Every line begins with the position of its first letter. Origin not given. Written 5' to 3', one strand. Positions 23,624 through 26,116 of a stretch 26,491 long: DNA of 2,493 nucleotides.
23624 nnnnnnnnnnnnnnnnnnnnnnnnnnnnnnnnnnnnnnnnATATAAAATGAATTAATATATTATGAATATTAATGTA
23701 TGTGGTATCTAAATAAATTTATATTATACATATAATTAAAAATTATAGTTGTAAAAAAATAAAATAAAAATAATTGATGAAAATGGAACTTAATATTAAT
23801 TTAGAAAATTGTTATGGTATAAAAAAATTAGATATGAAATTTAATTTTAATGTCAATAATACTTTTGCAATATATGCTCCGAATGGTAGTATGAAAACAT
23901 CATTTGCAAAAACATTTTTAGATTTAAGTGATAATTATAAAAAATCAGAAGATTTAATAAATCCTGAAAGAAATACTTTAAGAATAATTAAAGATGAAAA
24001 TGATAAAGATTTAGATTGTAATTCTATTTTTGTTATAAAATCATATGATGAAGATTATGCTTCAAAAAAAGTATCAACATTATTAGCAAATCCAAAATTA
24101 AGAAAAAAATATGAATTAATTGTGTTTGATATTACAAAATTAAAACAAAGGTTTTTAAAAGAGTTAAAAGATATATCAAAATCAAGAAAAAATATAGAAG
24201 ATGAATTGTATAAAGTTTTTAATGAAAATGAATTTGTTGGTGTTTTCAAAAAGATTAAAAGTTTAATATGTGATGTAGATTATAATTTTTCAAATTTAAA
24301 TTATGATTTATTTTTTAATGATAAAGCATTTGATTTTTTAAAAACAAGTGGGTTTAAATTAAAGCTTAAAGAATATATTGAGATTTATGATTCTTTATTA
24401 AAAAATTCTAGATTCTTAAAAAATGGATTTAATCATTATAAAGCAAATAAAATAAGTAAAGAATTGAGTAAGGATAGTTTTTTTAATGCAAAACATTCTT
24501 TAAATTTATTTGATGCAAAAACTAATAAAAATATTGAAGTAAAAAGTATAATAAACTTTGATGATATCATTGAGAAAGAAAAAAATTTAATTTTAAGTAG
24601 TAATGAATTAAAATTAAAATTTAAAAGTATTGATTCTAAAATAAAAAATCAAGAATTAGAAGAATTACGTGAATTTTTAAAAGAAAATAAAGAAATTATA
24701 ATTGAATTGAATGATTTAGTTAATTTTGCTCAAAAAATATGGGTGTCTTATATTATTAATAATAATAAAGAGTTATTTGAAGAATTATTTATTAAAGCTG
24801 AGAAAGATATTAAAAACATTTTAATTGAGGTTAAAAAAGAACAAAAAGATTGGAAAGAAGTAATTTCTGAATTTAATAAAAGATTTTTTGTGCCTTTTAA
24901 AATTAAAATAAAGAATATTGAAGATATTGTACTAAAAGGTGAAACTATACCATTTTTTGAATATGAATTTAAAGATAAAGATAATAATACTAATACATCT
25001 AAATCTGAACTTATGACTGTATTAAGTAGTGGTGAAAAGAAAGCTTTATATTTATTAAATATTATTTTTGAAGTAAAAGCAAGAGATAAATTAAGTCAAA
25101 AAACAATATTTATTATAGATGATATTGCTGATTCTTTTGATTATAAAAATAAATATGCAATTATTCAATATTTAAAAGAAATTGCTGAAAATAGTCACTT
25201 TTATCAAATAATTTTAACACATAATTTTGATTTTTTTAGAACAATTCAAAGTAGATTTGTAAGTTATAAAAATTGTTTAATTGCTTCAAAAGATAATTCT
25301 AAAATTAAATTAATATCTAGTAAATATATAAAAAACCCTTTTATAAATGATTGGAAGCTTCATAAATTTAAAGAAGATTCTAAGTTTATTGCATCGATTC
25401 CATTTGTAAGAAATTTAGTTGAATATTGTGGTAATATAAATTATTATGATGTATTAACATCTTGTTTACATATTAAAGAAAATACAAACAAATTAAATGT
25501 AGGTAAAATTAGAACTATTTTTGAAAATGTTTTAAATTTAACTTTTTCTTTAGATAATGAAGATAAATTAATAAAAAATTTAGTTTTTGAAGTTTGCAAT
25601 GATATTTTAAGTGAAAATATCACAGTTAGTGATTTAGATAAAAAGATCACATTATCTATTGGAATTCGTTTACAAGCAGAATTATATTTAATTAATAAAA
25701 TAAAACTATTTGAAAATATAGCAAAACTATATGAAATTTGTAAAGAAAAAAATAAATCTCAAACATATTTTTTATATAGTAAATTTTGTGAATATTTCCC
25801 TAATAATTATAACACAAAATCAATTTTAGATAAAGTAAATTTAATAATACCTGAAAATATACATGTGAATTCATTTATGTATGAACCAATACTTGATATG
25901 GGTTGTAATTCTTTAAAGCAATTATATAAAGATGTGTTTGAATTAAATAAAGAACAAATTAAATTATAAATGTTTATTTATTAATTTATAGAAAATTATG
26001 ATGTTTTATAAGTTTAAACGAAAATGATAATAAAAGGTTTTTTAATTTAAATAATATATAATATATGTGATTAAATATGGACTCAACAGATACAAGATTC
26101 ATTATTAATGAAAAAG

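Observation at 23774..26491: SMC/ABC ATPase with a Gly-to-Met Walker A, followed by an HKD-nuclease-headed gene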

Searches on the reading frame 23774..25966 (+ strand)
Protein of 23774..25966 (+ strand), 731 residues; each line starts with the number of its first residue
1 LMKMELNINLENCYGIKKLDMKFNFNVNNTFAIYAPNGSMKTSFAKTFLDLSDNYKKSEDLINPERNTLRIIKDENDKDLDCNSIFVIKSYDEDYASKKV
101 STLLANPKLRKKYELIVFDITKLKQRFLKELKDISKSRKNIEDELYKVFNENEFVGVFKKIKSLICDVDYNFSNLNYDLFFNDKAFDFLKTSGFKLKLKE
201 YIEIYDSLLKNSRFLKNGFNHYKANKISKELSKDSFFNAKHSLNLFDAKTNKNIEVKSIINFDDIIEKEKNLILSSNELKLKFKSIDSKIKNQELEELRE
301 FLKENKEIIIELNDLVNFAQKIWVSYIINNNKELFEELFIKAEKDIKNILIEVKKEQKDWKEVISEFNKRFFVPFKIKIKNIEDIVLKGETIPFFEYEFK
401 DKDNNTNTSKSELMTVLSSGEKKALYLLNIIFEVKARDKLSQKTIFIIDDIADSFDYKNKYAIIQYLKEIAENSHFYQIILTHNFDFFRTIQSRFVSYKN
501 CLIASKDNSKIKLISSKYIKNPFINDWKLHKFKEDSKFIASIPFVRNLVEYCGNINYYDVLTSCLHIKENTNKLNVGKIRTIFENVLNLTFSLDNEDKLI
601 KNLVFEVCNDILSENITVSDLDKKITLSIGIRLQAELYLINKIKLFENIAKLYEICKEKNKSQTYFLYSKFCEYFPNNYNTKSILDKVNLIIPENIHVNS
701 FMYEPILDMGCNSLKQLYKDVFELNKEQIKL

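Call 7: search_protein_families(library=pfam, proteins=[window:23774-25966:+], max_evalue=1)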
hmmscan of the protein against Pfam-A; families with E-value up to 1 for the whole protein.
window:23774-25966:+ (731 aa): 3 families
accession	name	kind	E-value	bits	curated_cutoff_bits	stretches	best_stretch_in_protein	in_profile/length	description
PF24704.1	DUF7667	-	0.019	15.6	27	1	283-319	13-49/76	Family of unknown function (DUF7667)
PF13479.12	AAA_24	-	0.11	12.7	27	1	29-165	3-121/195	AAA domain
PF02463.25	SMC_N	-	0.14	12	40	1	32-491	28-205/220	RecF/RecN/SMC N terminal domain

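Call 8: search_protein_families(library=padloc, proteins=[window:23774-25966:+], max_evalue=1)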
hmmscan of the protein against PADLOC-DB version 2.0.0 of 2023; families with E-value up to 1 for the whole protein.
window:23774-25966:+ (731 aa): 2 families
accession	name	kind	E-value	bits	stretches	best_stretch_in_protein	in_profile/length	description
PDLC05023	PDC-S46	-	5.5e-231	767.1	1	5-724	3-718/719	-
PDLC04140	mad8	-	0.013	13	0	148-472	100-222/314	mads_8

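Call 9: search_protein_families(library=ncbifam, proteins=[window:23774-25966:+], max_evalue=1)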
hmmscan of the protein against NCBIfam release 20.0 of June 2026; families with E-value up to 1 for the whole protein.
window:23774-25966:+ (731 aa): 4 families
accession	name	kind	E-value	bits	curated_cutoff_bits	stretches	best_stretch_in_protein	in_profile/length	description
TIGR02142.1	modC_ABC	equivalog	0.0016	17.8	285.05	1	436-504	143-211/353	molybdenum ABC transporter ATP-binding protein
TIGR02315.1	ABC_phnC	equivalog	0.0017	17.8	266.1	1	436-508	157-229/243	phosphonate ABC transporter ATP-binding protein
NF008338.0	PRK11124.1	equivalog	0.015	14.8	369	1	436-506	153-222/242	arginine ABC transporter ATP-binding protein ArtP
NF007027.0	PRK09493.1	equivalog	0.024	14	379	1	444-515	156-225/240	glutamine ABC transporter ATP-binding protein GlnQ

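Call 10: search_solved_structures(query=window:23774-25966:+, max_evalue=10)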
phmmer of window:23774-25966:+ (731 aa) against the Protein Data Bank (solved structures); distinct sequences matched with E-value up to 10: 2.
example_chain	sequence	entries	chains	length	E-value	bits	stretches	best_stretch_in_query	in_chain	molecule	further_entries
6qj2_A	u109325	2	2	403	0.14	14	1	417-488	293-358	Smc4 | Uncharacterized protein,Uncharacterized protein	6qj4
3n1u_A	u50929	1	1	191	1.6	10.5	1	150-230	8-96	Hydrolase, HAD superfamily, subfamily III A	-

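Call 14: find_homologous_proteins(query=window:23774-25966:+)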
Query window:23774-25966:+ (731 aa): 6764 proteins with E <= 0.001 among 8000 candidates; the best 120 are listed.
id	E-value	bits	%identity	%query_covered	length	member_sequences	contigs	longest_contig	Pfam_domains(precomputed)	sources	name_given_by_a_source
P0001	0.0e+0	1548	100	100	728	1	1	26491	-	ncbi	-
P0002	6.7e-212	724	55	98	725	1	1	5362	-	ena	-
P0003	4.8e-180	619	48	98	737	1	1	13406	-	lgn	-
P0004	5.8e-179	615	48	98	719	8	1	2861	PF02463.26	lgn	-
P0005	1.7e-178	614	46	98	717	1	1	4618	PF02463.26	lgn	-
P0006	3.6e-178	613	47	98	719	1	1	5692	PF02463.26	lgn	-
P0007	1.1e-175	604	47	98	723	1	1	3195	-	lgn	-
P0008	5.9e-175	602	46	98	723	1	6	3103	-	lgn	-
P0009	6.7e-175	602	47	98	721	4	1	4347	-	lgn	-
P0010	1.1e-174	601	47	98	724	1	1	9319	-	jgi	jgi:hypothetical protein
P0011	5.8e-174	599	48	98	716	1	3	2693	PF02463.26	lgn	-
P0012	2.6e-173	596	46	98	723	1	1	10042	-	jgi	jgi:ABC-type Mn2+/Zn2+ transport system ATPase subunit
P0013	2.7e-173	596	46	98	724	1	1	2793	PF02463.26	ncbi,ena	-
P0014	6.0e-173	595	47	99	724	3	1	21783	-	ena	-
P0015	9.7e-173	595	47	97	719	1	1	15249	-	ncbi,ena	-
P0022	5.1e-171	589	46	98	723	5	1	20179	PF02463.26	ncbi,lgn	-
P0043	3.8e-169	583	45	98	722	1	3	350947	PF13166.13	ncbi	ncbi:MAG: AAA family ATPase [Crocinitomicaceae bacterium]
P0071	6.6e-167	575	45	98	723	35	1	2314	PF13166.13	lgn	-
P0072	6.8e-167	575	45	98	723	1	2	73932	PF02463.26,PF13166.13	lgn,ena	-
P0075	1.0e-166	575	45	98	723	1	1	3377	PF13166.13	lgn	-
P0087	8.5e-166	572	45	98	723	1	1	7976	PF02463.26,PF13166.13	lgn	-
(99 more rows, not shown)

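Call 18: find_related_loci(query=A1, collection=genome_contigs, flank=10000)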
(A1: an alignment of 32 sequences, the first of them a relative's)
Query A1 (728 aa) in genome_contigs; peptide patterns used: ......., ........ (x = any residue, [..] = any of these).
600 stretches matched a pattern (row limit reached: there are more); 437 encode a relative of the query (tblastn E <= 1e-3); the best 80 are kept; 80 distinct loci.
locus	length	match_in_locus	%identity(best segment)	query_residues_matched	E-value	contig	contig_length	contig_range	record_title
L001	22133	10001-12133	45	3-715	1e-179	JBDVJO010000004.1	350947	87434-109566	MAG: Crocinitomicaceae bacterium isolate LC.117.F.A3_168_5 LC_117_F_A3_168_5_000000000005, whole genome shotgun sequence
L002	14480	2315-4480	47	3-728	4e-176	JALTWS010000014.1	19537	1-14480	MAG: Candidatus Azambacteria bacterium isolate S141_metabat1_scaf2bin.007 S141_NODE_2170_length_19537_cov_5.683874, whol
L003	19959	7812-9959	45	3-718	1e-175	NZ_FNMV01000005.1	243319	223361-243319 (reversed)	Flavobacterium degerlachei strain DSM 15718, whole genome shotgun sequence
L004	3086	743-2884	47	3-718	0e+0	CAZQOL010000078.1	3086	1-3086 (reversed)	MAG TPA_asm: uncultured Candidatus Saccharibacteria bacterium isolate SRP278252_co2_252 genome assembly, contig: NODE_71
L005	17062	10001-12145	45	3-718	1e-172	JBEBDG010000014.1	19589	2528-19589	MAG: Bacteroidota bacterium isolate blueriver_2019_sw_WHONDRS-S19S_0024_A_bin.53 scaffold_0000584, whole genome shotgun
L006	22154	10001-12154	43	3-722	1e-170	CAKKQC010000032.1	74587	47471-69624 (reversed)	bacterium isolate Hainich-H43-bin172-1 genome assembly, contig: H43-bin172_1_Hain_H43_02um_R3_73_length_74587_cov_21, wh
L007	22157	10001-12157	45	3-721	2e-169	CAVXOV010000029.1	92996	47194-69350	MAG: uncultured Candidatus Saccharibacteria bacterium isolate MFD04780.bin.2.40 genome assembly, contig: contig_140903,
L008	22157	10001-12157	45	3-721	4e-169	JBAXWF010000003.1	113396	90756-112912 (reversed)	MAG: Bacteroidota bacterium isolate ELA706 MAG706_3, whole genome shotgun sequence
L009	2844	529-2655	45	3-718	3e-178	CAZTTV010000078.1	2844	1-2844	MAG TPA_asm: uncultured Candidatus Saccharibacteria bacterium isolate SRP128015_co3_109 genome assembly, contig: NODE_58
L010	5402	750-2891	42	3-718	3e-170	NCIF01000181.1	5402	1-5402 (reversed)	MAG: Hydrogenophilales bacterium 17-61-9 lw04302015_17_scaffold_2898, whole genome shotgun sequence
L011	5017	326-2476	44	3-721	1e-170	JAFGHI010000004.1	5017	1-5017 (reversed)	MAG: Candidatus Omnitrophota bacterium isolate Zod_Metabat.1447 k87_562783, whole genome shotgun sequence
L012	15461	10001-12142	43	3-718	2e-166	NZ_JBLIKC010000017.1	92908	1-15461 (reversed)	MAG: Zhongshania sp. isolate 3300054695_175 Ga0535665_0000143, whole genome shotgun sequence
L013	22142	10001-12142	43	3-718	5e-166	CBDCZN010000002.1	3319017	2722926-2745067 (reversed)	MAG: Methylococcales bacterium isolate 45c4cb77-fec9-4c48-be97-a6abe3c5673b genome assembly, contig: contig_2, whole gen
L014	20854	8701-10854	42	3-722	3e-165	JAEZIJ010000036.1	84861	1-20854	MAG: Acidobacteria bacterium isolate OH_CDB_181 k127_1484323, whole genome shotgun sequence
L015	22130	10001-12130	46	3-718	1e-171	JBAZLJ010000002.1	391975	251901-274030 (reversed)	MAG: Candidatus Woesearchaeota archaeon isolate SO_2017_LW4_166 scaffold_65_c1_LW137-91_2017, whole genome shotgun seque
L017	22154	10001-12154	42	3-721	2e-164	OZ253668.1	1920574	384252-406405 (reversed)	MAG: Thermodesulfobacteriota bacterium isolate f530718b-0ed1-4fd9-8463-ff378a1067cc genome assembly, chromosome: 1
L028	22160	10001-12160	42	3-722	1e-160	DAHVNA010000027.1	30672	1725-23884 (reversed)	MAG TPA_asm: Elusimicrobia bacterium isolate clean561 NODE_27_length_30672_cov_7.566367, whole genome shotgun sequence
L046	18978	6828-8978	40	3-721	4e-158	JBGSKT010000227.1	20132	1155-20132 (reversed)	MAG: Lysobacterales bacterium isolate JTS-AC188 k141_2010802, whole genome shotgun sequence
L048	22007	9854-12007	42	3-721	1e-157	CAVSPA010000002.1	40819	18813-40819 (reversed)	MAG: uncultured delta proteobacterium isolate MFD01476.bin.2.167 genome assembly, contig: contig_17248, whole genome sho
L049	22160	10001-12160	42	5-725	3e-157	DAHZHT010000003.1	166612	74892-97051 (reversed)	MAG TPA_asm: Elusimicrobia bacterium isolate clean4882 NODE_3_length_166612_cov_5.139238, whole genome shotgun sequence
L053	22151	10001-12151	40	2-721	6e-157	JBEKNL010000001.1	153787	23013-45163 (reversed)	MAG: Candidatus Korobacteraceae bacterium isolate SPRUCE 416 SPRUCE_416_1, whole genome shotgun sequence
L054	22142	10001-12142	42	3-718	9e-157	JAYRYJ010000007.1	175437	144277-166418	MAG: Hyphomonadaceae bacterium isolate EBPR_s431bin.21 NODE_114_length_175437_cov_14.256871, whole genome shotgun sequen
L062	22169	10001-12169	39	3-722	5e-155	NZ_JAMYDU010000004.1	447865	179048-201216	Pseudomonas mandelii strain 29 P.mandelii_contig_4, whole genome shotgun sequence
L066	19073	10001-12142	39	3-719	6e-154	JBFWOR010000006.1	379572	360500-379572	MAG: Pirellulales bacterium isolate CA_2019_TPBF_140 NODE_220_length_379572_cov_21.616387_TPBF, whole genome shotgun seq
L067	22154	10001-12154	41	3-721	7e-154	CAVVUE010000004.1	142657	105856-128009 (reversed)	MAG: uncultured Acidobacteriaceae bacterium isolate MFD04492.bin.1.74 genome assembly, contig: contig_21062, whole genom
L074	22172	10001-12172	40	2-724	4e-152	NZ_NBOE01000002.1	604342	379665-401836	Colwellia polaris strain MCCC 1C00015 scaffold2, whole genome shotgun sequence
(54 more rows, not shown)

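Call 26: search_protein_families(library=pfam, proteins=[L067:4874-6952:+, L067:6967-9942:+, L028:12160-13593:+, L028:5105-6943:+, L046:4444-6819:+, L048:5614-8700:+, L062:12614-15076:-, L062:6820-8511:+, L049:6618-9986:+, L028:17878-19194:+], max_evalue=0.00001)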
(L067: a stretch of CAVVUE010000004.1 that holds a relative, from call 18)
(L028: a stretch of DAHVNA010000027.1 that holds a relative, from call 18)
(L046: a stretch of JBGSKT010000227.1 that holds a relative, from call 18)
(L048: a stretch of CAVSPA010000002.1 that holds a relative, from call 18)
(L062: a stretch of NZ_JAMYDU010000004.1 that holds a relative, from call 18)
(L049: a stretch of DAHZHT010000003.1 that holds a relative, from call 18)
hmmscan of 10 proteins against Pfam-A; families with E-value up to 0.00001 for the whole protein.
L067:4874-6952:+ (693 aa): 1 family
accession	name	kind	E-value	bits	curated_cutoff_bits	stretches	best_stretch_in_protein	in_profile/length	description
PF01555.25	N6_N4_Mtase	-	1.8e-32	113.5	26.7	1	137-503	1-205/221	DNA methylase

L067:6967-9942:+ (992 aa): 3 families
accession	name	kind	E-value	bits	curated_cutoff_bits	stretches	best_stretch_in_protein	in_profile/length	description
PF19778.5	RE_endonuc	-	1.7e-36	124.7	23.4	1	887-985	2-104/108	Endonuclease domain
PF04851.21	ResIII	-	2e-13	51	22.5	1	107-275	25-162/164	Type III restriction enzyme, res subunit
PF00270.35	DEAD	-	1.6e-07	31.6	26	1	108-274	17-159/167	DEAD/DEAH box helicase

L028:12160-13593:+ (478 aa): 1 family
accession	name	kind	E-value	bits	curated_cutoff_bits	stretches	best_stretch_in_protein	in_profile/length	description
PF09903.14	DUF2130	-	4.5e-75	252.7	26.7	1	218-456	3-247/255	Uncharacterized protein conserved in bacteria (DUF2130)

L028:5105-6943:+ (613 aa): 2 families
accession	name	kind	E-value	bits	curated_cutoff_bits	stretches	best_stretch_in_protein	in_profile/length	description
PF13749.12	HATPase_c_4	-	2.1e-09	37.7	26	1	326-398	4-79/89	Putative ATP-dependent DNA helicase recG C-terminal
PF04326.19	SLFN_AlbA_2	-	6e-09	36.9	25.3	1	17-142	1-116/118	Schlafen, AlbA_2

L046:4444-6819:+ (792 aa): 2 families
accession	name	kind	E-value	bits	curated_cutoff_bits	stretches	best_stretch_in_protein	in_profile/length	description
PF02384.22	N6_Mtase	-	2.4e-50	172.1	20.4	1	175-489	3-279/311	N-6 DNA Methylase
PF12161.14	HsdM_N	-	2.9e-20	73.7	24.5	1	26-161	2-135/135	HsdM N-terminal domain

L048:5614-8700:+ (1029 aa): 4 families
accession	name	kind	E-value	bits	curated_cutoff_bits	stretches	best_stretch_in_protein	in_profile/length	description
PF18766.7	SWI2_SNF2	-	1.2e-68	231.5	26.7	1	255-488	1-218/221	SWI2/SNF2 ATPase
PF22679.2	T1R_D3-like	-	1e-36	127.2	27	1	531-686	2-158/158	Type I restriction enzyme subunit R domain 3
PF04313.20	HSDR_N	-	6.8e-36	124.4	25.1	1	7-204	3-196/198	Type I restriction enzyme R protein N terminus (HSDR_N)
PF04851.21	ResIII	-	2.6e-18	66.9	22.5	1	253-423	5-162/164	Type III restriction enzyme, res subunit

L062:12614-15076:- (821 aa): 1 family
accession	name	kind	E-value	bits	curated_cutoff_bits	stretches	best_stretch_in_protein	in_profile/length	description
PF20720.3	nSTAND3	-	1.7e-50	171.2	27.2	1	232-387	1-153/155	Novel STAND NTPase 3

L062:6820-8511:+ (564 aa): 2 families
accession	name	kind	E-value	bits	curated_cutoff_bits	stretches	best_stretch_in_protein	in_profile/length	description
PF22483.2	Mu-transpos_C_2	-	1.4e-14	54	27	1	366-435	1-69/73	Mu transposase, C-terminal domain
PF00665.32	rve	-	5.7e-10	39.8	32.6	1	184-296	4-102/102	Integrase core domain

L049:6618-9986:+ (1123 aa): 3 families
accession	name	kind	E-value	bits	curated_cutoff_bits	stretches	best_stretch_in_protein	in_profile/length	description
PF07669.17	Eco57I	-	1.3e-38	133.2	25.3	1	504-763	2-171/171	Eco57I restriction-modification methylase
PF12950.13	TaqI_C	-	2.7e-19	70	26.5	1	886-1047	1-118/118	TaqI-like C-terminal specificity domain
PF02384.22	N6_Mtase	-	4e-09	36.7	20.4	0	668-774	122-229/311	N-6 DNA Methylase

L028:17878-19194:+ (439 aa): 2 families
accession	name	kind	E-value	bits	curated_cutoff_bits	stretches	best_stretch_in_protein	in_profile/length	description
PF00589.27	Phage_integrase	-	3.2e-31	108.8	27.1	1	244-396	2-172/172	Phage integrase family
PF24624.1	Int_N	-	1.8e-09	38.7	27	1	144-234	6-98/100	Phage integrase, N-terminal domain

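Call 27: find_encoding_contigs(protein=P0001, flank=10000, max_places=3)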
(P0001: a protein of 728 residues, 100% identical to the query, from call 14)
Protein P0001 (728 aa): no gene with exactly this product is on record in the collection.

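Call 32: predict_structure(alignment_id=A1)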
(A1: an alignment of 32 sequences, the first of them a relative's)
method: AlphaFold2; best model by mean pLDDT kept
length: 728 residues; sequences in the alignment: 32
mean_pLDDT: 83.3   pTM: 0.62
mean pLDDT of the five models: 83.3, 82.9, 80.2, 79.9, 78.3
residues with pLDDT >= 90: 208; 70-90: 447; 50-70: 68; < 50: 5
segments of 3 or more residues with pLDDT < 50: 695-698
pLDDT, mean of each block of 10 residues (from residue 1): 93 91 93 84 92 81 90 92 90 73 71 83 88 85 87 83 74 85 78 70 72 73 80 82 81 86 80 70 71 80 81 88 85 80 77 78 89 78 59 80 85 85 89 90 90 83 94 94 87 91 83 77 83 91 88 91 90 94 89 92 93 73 92 91 72 80 91 91 82 53 74 93 76
secondary structure, 60 per line:
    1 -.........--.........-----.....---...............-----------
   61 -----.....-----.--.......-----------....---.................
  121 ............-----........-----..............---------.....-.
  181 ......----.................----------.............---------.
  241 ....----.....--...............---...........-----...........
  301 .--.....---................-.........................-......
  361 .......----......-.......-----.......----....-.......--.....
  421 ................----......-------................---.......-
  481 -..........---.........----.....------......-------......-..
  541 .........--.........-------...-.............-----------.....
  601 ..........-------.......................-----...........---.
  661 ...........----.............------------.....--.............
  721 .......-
elements in order (helices of 4 or more, strands of 3 or more residues): E2-10 E13-21 E27-31 H35-49 E66-70 E82-85 H97-100 H104-132 H138-145 H151-164 H174-178 H180-186 H191-207 H218-230 E240-244 E249-253 H256-270 H274-284 H290-301 H304-308 H312-327 H329-353 H355-367 E372-377 H379-385 E391-397 E402-405 H407-413 H416-436 E441-446 H454-469 E473-479 H482-491 E498-503 E508-512 H519-524 H532-537 H539-549 H552-560 H573-584 H597-610 H618-640 H646-656 H660-671 H676-688 H701-705 H708-727

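Call 36: fold_search(model_id=the predicted structure, library=pdb)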
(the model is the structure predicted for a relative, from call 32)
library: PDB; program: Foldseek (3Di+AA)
matches with E <= 10: 815; with E <= 0.001: 22
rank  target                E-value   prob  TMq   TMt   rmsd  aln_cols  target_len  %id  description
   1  7w1m_B                1.3e-05  1.00  0.24  0.32  24.4       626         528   14  Cryo-EM structure of human cohesin-CTCF-DNA complex (released 2023-05-31)
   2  9e8z_C                1.4e-05  1.00  0.23  0.30  29.9       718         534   13  4-component structure of retron Ec83 (released 2025-07-02)
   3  9q9m_A                2.6e-05  1.00  0.24  0.35  20.3       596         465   10  Cryo-EM structure of human Mre11-Rad50-Nbs1 (MRN) complex bound to DNA and telomeric factor TRF2 (released 2025-10-01)
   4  5xei                  3.2e-05  1.00  0.24  0.32  20.4       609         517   15  Crystal structure of the Smc head domain with a coiled coil and joint derived from Pyrococcus yayanosii (released 2017-06-07)
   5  9q9i_A                3.3e-05  1.00  0.24  0.34  16.1       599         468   10  Cryo-EM structure of human Mre11-Rad50-Nbs1 complex bound to DNA (released 2025-10-01)
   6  6wge_B                5.6e-05  1.00  0.23  0.32  19.6       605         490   13  Cryo-EM structure of human Cohesin-NIPBL-DNA complex without STAG1 (released 2020-05-20)
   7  9q9k_A                9.5e-05  1.00  0.24  0.35  20.8       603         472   10  Cryo-EM structure of human Mre11-Rad50 (MR) complex bound to DNA and telomeric factor TRF2 fragment (438-542) (released 2025-10-01)
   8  6wg3_A                1.1e-04  1.00  0.25  0.30  43.0       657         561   12  Cryo-EM structure of human Cohesin-NIPBL-DNA complex (released 2020-05-20)
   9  6qpq_A                2.3e-04  1.00  0.22  0.37  18.5       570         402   12  The structure of the cohesin head module elucidates the mechanism of ring opening (released 2020-02-05)
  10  6qj1                  2.7e-04  1.00  0.22  0.36  17.9       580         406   11  Crystal structure of the C. thermophilum condensin Smc2 ATPase head (crystal from I) (released 2019-07-03)
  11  6yuf_A                3.1e-04  1.00  0.23  0.39  22.6       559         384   13  Cohesin complex with loader gripping DNA (released 2020-08-19)
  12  6qpq_C                3.5e-04  1.00  0.22  0.38  22.0       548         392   14  The structure of the cohesin head module elucidates the mechanism of ring opening (released 2020-02-05)
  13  5xns_A                3.8e-04  1.00  0.23  0.39  23.1       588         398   13  Crystal structure of the Smc head domain with an extended coiled coil bound to the C-terminal domain of ScpA derived f (released 2017-08-02)
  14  7qen_A                3.8e-04  1.00  0.23  0.35  19.1       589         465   10  S.c. Condensin core in DNA- and ATP-bound state (released 2022-06-15)
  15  6zz6_A                4.0e-04  1.00  0.22  0.40  21.4       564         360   12  Cryo-EM structure of S.cerevisiae cohesin-Scc2-DNA complex (released 2020-09-30)
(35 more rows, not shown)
